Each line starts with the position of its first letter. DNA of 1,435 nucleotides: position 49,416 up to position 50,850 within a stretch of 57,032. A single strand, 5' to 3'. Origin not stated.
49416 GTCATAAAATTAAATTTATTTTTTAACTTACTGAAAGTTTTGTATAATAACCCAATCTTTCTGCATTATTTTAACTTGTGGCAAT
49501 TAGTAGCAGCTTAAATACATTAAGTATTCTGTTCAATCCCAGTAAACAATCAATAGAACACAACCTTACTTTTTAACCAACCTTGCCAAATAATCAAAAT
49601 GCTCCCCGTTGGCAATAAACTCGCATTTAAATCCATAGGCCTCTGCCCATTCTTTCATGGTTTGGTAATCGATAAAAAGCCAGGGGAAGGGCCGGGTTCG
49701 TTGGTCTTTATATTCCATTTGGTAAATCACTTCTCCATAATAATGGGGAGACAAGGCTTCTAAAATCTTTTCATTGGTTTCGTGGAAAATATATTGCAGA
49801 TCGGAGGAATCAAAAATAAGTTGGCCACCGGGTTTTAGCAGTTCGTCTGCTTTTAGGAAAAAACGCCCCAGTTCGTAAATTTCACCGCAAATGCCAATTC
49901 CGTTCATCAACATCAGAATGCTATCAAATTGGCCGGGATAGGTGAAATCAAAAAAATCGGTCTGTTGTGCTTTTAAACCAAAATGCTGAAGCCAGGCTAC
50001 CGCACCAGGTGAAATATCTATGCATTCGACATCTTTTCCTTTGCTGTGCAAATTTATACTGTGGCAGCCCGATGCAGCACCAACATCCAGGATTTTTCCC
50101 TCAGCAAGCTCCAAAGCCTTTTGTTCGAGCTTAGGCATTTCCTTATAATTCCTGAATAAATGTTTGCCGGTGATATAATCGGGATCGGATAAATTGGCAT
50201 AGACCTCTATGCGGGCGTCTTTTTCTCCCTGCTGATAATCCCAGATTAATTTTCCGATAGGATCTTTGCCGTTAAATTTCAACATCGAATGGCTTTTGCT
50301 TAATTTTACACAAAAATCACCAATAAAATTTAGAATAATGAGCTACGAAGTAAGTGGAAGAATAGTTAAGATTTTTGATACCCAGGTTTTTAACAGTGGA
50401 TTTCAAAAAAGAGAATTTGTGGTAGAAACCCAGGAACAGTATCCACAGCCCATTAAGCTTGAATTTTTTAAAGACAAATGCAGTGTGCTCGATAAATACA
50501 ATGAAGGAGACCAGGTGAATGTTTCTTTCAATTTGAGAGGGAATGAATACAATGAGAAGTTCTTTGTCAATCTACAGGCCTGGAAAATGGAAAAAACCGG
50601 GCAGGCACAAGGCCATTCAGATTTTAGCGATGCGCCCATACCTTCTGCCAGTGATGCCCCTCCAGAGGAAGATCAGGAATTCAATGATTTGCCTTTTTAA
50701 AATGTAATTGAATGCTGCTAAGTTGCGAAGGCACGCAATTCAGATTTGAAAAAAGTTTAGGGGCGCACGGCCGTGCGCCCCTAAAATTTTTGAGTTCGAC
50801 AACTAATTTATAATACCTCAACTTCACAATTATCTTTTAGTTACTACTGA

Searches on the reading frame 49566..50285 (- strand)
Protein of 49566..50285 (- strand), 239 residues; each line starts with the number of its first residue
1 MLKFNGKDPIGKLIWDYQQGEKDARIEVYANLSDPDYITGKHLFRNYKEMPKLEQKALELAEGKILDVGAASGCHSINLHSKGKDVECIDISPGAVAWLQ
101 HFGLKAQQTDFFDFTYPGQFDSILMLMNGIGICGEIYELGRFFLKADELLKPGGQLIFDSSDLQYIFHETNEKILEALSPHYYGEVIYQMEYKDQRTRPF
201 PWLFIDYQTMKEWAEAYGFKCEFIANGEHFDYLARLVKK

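Call 3: search_protein_families(library=pfam, proteins=[window:49566-50285:-], max_evalue=1)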
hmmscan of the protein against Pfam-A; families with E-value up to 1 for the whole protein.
window:49566-50285:- (239 aa): 7 families
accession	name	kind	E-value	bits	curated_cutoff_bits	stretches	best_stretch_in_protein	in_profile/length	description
PF13489.12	Methyltransf_23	-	3.1e-07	30.7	27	1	55-221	14-161/164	Methyltransferase domain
PF13649.12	Methyltransf_25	-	3.6e-07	31.2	27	1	65-154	1-97/97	Methyltransferase domain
PF13847.12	Methyltransf_31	-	1.5e-06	28.4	27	1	63-176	5-130/145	Methyltransferase domain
PF08241.18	Methyltransf_11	-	2e-06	28.8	21.2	1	66-158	1-95/95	Methyltransferase domain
PF05175.20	MTS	-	0.0015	18.6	23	1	56-157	30-137/170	Methyltransferase small domain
PF08242.18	Methyltransf_12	-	0.0019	19.3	30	1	66-156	1-98/98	Methyltransferase domain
PF03848.20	TehB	-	0.039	13.8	20.4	1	60-102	29-71/193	Tellurite resistance protein TehB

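Call 4: search_protein_families(library=padloc, proteins=[window:49566-50285:-], max_evalue=1)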
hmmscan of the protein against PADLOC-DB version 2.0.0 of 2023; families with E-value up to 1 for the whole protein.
window:49566-50285:- (239 aa): 1 family
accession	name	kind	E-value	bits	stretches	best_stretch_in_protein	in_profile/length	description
PDLC04134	mad2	-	1.7e-15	54.8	1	23-193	252-428/492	mads_2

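Call 5: search_protein_families(library=ncbifam, proteins=[window:49566-50285:-], max_evalue=1)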
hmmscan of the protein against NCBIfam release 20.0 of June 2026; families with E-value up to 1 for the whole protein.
window:49566-50285:- (239 aa): 23 families
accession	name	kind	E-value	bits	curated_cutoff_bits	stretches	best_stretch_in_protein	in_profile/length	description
NF041820.1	daptide_MTase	equivalog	2.4e-08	33.7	175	1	49-199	25-183/243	daptide-type RiPP biosynthesis methyltransferase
TIGR00537.1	hemK_rel_arch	hypoth_equivalog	3.6e-06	26.8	87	1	57-125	15-88/179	HemK2/MTQ2 family protein methyltransferase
NF011529.0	PRK14968.1-3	equivalog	1.3e-05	24.7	162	1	56-98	29-71/198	putative methyltransferase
NF008405.0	PRK11207.1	equivalog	2.3e-05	24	218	1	55-121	24-97/198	tellurite resistance methyltransferase TehB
NF041255.1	mycofact_MftM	equivalog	4.2e-05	23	200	1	48-101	125-179/289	mycofactocin oligosaccharide methyltransferase MftM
NF011530.0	PRK14968.1-4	equivalog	0.00016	21.1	243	1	63-125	41-105/202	putative methyltransferase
TIGR00477.1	tehB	equivalog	0.00041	19.7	219.5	1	26-103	40-115/238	tellurite resistance methyltransferase TehB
TIGR01983.1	UbiG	equivalog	0.00064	19.1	102.95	1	53-158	41-151/228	bifunctional 2-polyprenyl-6-hydroxyphenol methylase/3-demethylubiquinol 3-O-methyltransferase UbiG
TIGR02021.1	BchM-ChlM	equivalog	0.0015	18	158.9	1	52-110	47-103/218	magnesium protoporphyrin IX methyltransferase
NF008992.0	PRK12335.1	equivalog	0.0015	17.7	303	1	59-102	120-163/289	SAM-dependent methyltransferase TehB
NF041650.1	nod_mtase_NodS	equivalog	0.0024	17.6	300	1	47-161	26-142/190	nodulation methyltransferase NodS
NF043040.1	corrin_prot_MT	hypoth_equivalog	0.0032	16.9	180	1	61-98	41-78/216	corrinoid protein-associated methyltransferase CpaM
NF051855.1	GlySarMtaseBact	equivalog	0.019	14.6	350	1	61-97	53-89/259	glycine/sarcosine N-methyltransferase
NF011527.0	PRK14968.1-1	equivalog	0.021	14.5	242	1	61-123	34-97/192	putative methyltransferase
TIGR00452.1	TIGR00452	equivalog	0.029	13.2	275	1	52-124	108-179/316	tRNA 5-methoxyuridine(34)/uridine 5-oxyacetic acid(34) synthase CmoB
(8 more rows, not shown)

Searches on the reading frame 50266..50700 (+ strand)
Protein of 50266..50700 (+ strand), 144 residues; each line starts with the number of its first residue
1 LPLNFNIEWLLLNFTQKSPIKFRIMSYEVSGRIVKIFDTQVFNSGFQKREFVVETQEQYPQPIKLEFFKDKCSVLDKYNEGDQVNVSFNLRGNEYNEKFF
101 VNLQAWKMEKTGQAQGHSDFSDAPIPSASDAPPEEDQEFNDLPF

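Call 3: search_protein_families(library=pfam, proteins=[window:50266-50700:+], max_evalue=1)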
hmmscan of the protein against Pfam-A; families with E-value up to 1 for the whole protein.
window:50266-50700:+ (144 aa): 1 family
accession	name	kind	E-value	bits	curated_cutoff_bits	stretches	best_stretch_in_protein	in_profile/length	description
PF11325.14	DUF3127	-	1.9e-29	102.2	27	1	28-109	1-85/85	Domain of unknown function (DUF3127)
